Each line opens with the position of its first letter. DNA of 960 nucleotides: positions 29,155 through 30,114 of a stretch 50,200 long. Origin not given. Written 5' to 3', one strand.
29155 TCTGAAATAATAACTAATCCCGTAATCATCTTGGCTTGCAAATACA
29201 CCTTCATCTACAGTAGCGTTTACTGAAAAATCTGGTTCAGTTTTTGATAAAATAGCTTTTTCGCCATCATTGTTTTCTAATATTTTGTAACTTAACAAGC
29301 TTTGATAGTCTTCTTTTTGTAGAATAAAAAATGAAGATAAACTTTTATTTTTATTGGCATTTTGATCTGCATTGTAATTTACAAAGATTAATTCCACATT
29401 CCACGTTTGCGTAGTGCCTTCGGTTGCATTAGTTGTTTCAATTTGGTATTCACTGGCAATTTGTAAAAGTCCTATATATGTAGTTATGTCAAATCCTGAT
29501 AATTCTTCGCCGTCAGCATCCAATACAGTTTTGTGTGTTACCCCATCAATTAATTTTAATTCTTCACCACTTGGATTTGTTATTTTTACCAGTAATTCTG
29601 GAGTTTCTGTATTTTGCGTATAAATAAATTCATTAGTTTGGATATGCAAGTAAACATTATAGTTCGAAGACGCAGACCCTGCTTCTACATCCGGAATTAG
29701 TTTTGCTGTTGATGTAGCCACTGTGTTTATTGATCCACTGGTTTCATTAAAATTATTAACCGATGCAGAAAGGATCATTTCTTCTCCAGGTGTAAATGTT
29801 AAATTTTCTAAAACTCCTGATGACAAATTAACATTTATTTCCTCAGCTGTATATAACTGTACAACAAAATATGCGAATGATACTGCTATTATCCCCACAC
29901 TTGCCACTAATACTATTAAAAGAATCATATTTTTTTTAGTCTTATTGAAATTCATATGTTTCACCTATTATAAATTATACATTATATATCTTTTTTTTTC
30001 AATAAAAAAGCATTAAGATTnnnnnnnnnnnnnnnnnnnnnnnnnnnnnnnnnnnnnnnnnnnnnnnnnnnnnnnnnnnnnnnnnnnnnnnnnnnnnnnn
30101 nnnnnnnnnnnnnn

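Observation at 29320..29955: The shared N-module (~210 aa) resembles TasA/camelysin-type, SipW-processed fibre subunits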

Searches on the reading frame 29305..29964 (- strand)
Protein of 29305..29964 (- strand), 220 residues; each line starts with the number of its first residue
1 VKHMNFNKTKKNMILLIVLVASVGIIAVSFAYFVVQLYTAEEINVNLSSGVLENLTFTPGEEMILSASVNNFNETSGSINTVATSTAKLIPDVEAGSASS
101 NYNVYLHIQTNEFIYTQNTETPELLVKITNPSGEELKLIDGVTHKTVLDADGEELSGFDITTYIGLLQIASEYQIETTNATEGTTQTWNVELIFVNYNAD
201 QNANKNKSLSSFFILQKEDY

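Call 8: find_homologous_proteins(query=window:29305-29964:-)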
Query seq(220 aa) (220 aa): 5 proteins with E <= 0.001 among 314 candidates.
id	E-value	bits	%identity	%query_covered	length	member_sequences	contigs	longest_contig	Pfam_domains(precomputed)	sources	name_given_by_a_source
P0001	1.1e-34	138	42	96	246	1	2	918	-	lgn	-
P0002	1.9e-32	131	38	97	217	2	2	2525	-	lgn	-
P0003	1.2e-30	125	40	95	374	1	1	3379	-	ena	-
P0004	4.4e-22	97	33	96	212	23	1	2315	-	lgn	-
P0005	3.6e-20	91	47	53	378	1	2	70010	PF19789.7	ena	-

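Call 16: find_encoding_contigs(protein=P0005, flank=10000, max_places=3)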
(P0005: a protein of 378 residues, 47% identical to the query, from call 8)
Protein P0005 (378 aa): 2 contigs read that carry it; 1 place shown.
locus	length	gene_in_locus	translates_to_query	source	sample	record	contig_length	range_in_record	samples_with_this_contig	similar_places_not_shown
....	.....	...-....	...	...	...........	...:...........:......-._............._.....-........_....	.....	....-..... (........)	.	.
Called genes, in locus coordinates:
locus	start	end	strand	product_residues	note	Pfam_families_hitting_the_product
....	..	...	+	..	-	-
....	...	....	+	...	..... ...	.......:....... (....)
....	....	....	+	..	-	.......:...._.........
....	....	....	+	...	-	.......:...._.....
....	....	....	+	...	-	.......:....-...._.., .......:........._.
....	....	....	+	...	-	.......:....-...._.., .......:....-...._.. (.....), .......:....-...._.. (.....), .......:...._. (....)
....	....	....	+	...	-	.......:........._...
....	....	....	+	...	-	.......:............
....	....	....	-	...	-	-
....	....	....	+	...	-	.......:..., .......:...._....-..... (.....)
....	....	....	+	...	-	-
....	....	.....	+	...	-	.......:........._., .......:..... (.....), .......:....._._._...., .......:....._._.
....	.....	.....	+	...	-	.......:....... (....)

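Call 17: predict_structure(alignment_id=A2)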
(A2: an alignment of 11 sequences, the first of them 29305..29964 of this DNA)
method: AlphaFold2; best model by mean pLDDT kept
length: 220 residues; sequences in the alignment: 11
mean_pLDDT: 83.1   pTM: 0.69
mean pLDDT of the five models: 83.1, 83.0, 82.4, 82.1, 81.2
residues with pLDDT >= 90: 109; 70-90: 72; 50-70: 24; < 50: 15
segments of 3 or more residues with pLDDT < 50: 1-4, 42-50
pLDDT, mean of each block of 10 residues (from residue 1): 56 83 79 56 42 79 83 68 92 81 95 92 96 96 93 94 95 92 93 86 87 89
secondary structure, 60 per line:
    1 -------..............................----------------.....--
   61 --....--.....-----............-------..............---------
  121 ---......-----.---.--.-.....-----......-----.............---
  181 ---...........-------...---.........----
elements in order: H8-37 E54-58 E63-66 H69-73 E79-90 E98-111 E124-129 E144-148 E154-159 E165-177 E184-194 E208-216

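Call 20: fold_search(model_id=the predicted structure, library=pdb)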
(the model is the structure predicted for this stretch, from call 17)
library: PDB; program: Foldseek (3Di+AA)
matches with E <= 10: 1249; with E <= 0.001: 1
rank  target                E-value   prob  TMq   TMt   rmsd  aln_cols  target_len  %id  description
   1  2df7_D                9.6e-04  0.41  0.18  0.11  24.2       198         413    8  Crystal structure of infectious bursal disease virus VP2 subviral particle (released 2006-06-27)
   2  7xyc_A                1.4e-03  0.69  0.18  0.10  16.3       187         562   13  CryoEM structure of Klebsiella phage Kp7 type II tail fiber gp52 in vitro (released 2023-06-07)
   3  2df7_K                1.4e-03  0.30  0.16  0.10  24.0       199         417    8  Crystal structure of infectious bursal disease virus VP2 subviral particle (released 2006-06-27)
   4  7vrp_C                1.6e-03  0.41  0.17  0.11  24.1       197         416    9  Structure of infectious bursal disease virus Gx strain (released 2022-03-30)
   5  2df7_N                1.8e-03  0.25  0.16  0.10  23.9       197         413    8  Crystal structure of infectious bursal disease virus VP2 subviral particle (released 2006-06-27)
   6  2df7_H                2.1e-03  0.25  0.16  0.10  24.0       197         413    8  Crystal structure of infectious bursal disease virus VP2 subviral particle (released 2006-06-27)
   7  4yci_A                2.3e-03  0.44  0.18  0.19  18.4       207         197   12  non-latent pro-bone morphogenetic protein 9 (released 2015-03-04)
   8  2df7_O                2.3e-03  0.33  0.18  0.11  24.2       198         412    8  Crystal structure of infectious bursal disease virus VP2 subviral particle (released 2006-06-27)
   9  2df7_J                2.9e-03  0.30  0.17  0.11  24.2       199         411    8  Crystal structure of infectious bursal disease virus VP2 subviral particle (released 2006-06-27)
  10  7yaq                  3.2e-03  0.72  0.23  0.30  12.7       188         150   10  Phloem lectin (PP2)C34S mutant (released 2023-03-08)
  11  4ycg_A                3.2e-03  0.47  0.18  0.20  17.3       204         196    8  Pro-bone morphogenetic protein 9 (released 2015-03-04)
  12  7vrn_C                3.6e-03  0.41  0.19  0.12  24.5       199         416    8  Structure of infectious bursal disease virus Gt strain (released 2022-03-30)
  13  4yci_B                3.8e-03  0.38  0.17  0.19  18.8       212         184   11  non-latent pro-bone morphogenetic protein 9 (released 2015-03-04)
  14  7vrp_F                4.4e-03  0.91  0.28  0.17  10.1       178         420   11  Structure of infectious bursal disease virus Gx strain (released 2022-03-30)
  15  7vs6                  4.4e-03  0.63  0.23  0.30  13.9       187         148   11  Phloem lectin (PP2) structure -native form (released 2023-02-01)
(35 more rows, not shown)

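Call 23: find_related_loci(query=A2, collection=genome_contigs, flank=10000)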
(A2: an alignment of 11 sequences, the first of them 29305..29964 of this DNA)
Query A2 (220 aa) in genome_contigs; peptide patterns used: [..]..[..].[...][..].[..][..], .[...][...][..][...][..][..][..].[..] (x = any residue, [..] = any of these).
169 stretches matched a pattern; 133 encode a relative of the query (tblastn E <= 1e-3); the best 80 are kept; 78 distinct loci.
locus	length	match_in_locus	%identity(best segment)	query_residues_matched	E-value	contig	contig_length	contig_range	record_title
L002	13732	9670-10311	47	5-219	7e-49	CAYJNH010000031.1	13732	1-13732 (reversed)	MAG TPA_asm: uncultured Muribaculaceae bacterium isolate ERP123703_co3_57 genome assembly, contig: NODE_5462_length_1373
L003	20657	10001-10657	44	8-220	6e-48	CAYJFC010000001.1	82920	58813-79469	MAG TPA_asm: uncultured Muribaculaceae bacterium isolate ERP123703_co3_210 genome assembly, contig: NODE_243_length_8292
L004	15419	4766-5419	44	5-216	5e-47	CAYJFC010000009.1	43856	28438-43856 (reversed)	MAG TPA_asm: uncultured Muribaculaceae bacterium isolate ERP123703_co3_210 genome assembly, contig: NODE_842_length_4385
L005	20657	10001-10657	40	4-218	7e-42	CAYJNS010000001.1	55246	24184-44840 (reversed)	MAG TPA_asm: uncultured Muribaculaceae bacterium isolate ERP123703_co3_316 genome assembly, contig: NODE_558_length_5524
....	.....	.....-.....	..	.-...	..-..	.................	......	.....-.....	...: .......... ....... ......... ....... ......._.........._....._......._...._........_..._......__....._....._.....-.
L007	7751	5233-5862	38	7-219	8e-39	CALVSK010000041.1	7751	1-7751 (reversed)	MAG: uncultured Bacilli bacterium isolate BRZ_CV__bin17 genome assembly, contig: BRZ_CV__NODE_12017_length_7751_cov_19.6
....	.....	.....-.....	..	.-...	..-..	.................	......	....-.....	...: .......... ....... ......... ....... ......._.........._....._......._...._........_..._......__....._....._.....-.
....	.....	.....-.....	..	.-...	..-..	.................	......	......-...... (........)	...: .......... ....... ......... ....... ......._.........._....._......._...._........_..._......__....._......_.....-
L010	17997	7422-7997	38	25-219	2e-38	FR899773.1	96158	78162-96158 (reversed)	Firmicutes bacterium CAG:460 genomic scaffold, scf42, whole genome shotgun sequence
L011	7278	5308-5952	37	1-220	2e-38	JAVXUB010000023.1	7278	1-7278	MAG: Bacilli bacterium isolate CGS6M4-bin67 NODE_10423_length_7278_cov_9.185795, whole genome shotgun sequence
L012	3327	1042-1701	37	1-220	2e-37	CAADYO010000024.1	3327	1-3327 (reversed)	MAG TPA_asm: Bacilli bacterium, isolate HGM10849, WGS project CAADYO010000000 data, contig: ERS396355_17_k85_186180, who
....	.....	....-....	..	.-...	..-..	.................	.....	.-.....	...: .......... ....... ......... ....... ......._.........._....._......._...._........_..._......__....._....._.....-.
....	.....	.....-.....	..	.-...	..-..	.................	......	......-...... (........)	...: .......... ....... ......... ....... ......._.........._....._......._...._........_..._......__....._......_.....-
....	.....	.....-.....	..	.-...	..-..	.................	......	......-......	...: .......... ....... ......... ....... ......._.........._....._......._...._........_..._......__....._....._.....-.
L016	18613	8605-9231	39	3-217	2e-36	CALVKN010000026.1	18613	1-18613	MAG: uncultured Bacilli bacterium isolate BRZ_NK__bin60 genome assembly, contig: BRZ_NK__NODE_1936_length_18613_cov_14.1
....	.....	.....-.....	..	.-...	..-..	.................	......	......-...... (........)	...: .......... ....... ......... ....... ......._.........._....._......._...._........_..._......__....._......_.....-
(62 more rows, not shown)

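Call 24: search_protein_families(library=ncbifam, proteins=[P0001, P0002, P0003, P0004], max_evalue=10)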
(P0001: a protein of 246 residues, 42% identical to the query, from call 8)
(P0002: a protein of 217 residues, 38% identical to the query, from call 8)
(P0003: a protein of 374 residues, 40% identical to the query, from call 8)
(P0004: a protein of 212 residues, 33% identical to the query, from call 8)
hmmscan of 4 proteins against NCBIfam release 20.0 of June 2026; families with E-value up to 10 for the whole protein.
P0001 (246 aa): 0 families

P0002 (217 aa): 4 families
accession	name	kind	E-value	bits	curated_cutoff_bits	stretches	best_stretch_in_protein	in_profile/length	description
NF003425.0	PRK04897.1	equivalog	0.063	12.5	355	1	6-41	8-43/298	zinc metalloprotease HtpX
NF006283.1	PRK08455.1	equivalog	0.086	12.5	187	1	7-42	14-49/182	flagellar basal body-associated protein FliL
NF004285.1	PRK05696.1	equivalog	0.18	11.6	179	1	7-41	14-48/171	flagellar basal body-associated protein FliL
TIGR04088.1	cognate_SipW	domain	2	8.7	19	1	16-33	2-19/34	SipW-dependent-type signal peptide-containing protein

P0003 (374 aa): 1 family
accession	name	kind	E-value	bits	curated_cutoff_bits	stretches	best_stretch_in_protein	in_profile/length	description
NF040942.2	hypo_ExtJ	equivalog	0.023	15.1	52.5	1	6-68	2-63/77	selenite/tellurite reduction operon protein ExtJ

P0004 (212 aa): 1 family
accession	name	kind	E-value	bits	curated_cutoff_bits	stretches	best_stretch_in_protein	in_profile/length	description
TIGR04088.1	cognate_SipW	domain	0.021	15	19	1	15-36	5-26/34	SipW-dependent-type signal peptide-containing protein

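Call 25: search_protein_representatives(alignment_id=A2)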
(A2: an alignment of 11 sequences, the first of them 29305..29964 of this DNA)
Query: 11 sequences, 482 profile positions. Proteins with E-value up to 0.001 (for the whole library): 2767; up to 1e-10: 1744; up to 1e-30: 842. The best 150 are listed.
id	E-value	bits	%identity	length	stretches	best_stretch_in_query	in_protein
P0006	2.4e-179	613.7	-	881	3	3-481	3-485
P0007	1.0e-142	492.9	-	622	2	3-368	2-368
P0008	1.9e-138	478.8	-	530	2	7-328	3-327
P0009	5.2e-138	477.4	-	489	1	4-481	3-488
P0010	1.7e-137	475.7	-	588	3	5-266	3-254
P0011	8.9e-137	473.4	-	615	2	4-316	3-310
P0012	1.4e-135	469.4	-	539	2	3-306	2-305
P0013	2.2e-134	465.5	-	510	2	12-306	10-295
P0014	1.7e-132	459.2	-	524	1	3-482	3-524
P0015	2.1e-130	452.3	-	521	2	8-311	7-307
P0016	2.4e-128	445.5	-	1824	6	7-218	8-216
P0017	6.3e-127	440.9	-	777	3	5-274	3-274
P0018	1.0e-124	433.6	-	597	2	5-254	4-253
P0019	2.0e-124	432.6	-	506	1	7-481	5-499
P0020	2.0e-124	432.6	-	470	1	5-481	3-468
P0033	9.3e-114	397.4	-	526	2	5-300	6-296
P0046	3.7e-107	375.6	-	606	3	4-269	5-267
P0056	4.2e-103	362.3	-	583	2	3-252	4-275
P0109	5.8e-89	315.7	-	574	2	4-270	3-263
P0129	3.9e-85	303.1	-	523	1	2-269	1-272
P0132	1.7e-84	301.0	-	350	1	5-339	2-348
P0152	7.4e-81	288.9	-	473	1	5-218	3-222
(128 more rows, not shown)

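Call 44: predict_structure(alignment_id=A5)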
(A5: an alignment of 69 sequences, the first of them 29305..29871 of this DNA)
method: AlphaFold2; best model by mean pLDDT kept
length: 189 residues; sequences in the alignment: 69
mean_pLDDT: 88.3   pTM: 0.81
mean pLDDT of the five models: 88.3, 87.6, 87.6, 87.4, 87.3
residues with pLDDT >= 90: 145; 70-90: 22; 50-70: 3; < 50: 19
segments of 3 or more residues with pLDDT < 50: 1-19
pLDDT, mean of each block of 10 residues (from residue 1): 38 43 90 88 83 96 88 98 96 98 97 96 97 97 94 97 94 96 92
secondary structure, 60 per line:
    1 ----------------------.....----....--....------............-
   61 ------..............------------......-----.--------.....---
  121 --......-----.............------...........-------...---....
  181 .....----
elements in order: E23-27 E32-35 H38-41 E48-59 E67-80 E93-98 E113-117 E123-128 E134-146 E153-163 E177-185

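Call 46: fold_search(model_id=the predicted structure, library=pdb)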
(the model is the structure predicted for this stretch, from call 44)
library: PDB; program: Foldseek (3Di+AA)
matches with E <= 10: 1204; with E <= 0.001: 0
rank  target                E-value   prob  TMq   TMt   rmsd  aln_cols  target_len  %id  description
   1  7xyc_A                2.1e-03  0.66  0.19  0.10  14.5       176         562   12  CryoEM structure of Klebsiella phage Kp7 type II tail fiber gp52 in vitro (released 2023-06-07)
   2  6gjt_D                2.9e-03  0.77  0.25  0.26  12.2       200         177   13  Chlamydia protein Pgp3 studied at high resolution in a new crystal form (released 2018-07-25)
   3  2df7_N                3.0e-03  0.18  0.17  0.10  24.3       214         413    8  Crystal structure of infectious bursal disease virus VP2 subviral particle (released 2006-06-27)
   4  7vrp_F                3.2e-03  0.91  0.30  0.17  10.3       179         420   11  Structure of infectious bursal disease virus Gx strain (released 2022-03-30)
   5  2df7_K                3.6e-03  0.90  0.29  0.16  10.6       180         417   11  Crystal structure of infectious bursal disease virus VP2 subviral particle (released 2006-06-27)
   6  7vrp_C                3.6e-03  0.69  0.24  0.14  11.0       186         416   11  Structure of infectious bursal disease virus Gx strain (released 2022-03-30)
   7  3n7j                  3.6e-03  0.54  0.21  0.14  13.7       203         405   12  Crystal structure of botulinum neurotoxin serotype D binding domain (released 2010-09-08)
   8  2gsy_Q                4.2e-03  0.33  0.21  0.11  23.9       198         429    9  The 2.6A structure of Infectious Bursal Virus Derived T=1 Particles (released 2006-07-18)
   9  7vrn_B                4.2e-03  0.25  0.19  0.11  24.4       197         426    8  Structure of infectious bursal disease virus Gt strain (released 2022-03-30)
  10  2gsy_A                4.5e-03  0.33  0.21  0.12  23.9       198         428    9  The 2.6A structure of Infectious Bursal Virus Derived T=1 Particles (released 2006-07-18)
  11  4yci_A                4.7e-03  0.35  0.20  0.19  14.8       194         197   11  non-latent pro-bone morphogenetic protein 9 (released 2015-03-04)
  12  7vrn_C                5.0e-03  0.35  0.22  0.12  24.9       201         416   10  Structure of infectious bursal disease virus Gt strain (released 2022-03-30)
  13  4yci_B                5.0e-03  0.28  0.18  0.19  13.2       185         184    8  non-latent pro-bone morphogenetic protein 9 (released 2015-03-04)
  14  2df7_B                5.3e-03  0.80  0.26  0.15  10.9       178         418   11  Crystal structure of infectious bursal disease virus VP2 subviral particle (released 2006-06-27)
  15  9f1r_B                5.3e-03  0.63  0.24  0.15  13.5       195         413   14  Cryo-EM structure of SV2B-Hc-A1 complex (released 2025-03-12)
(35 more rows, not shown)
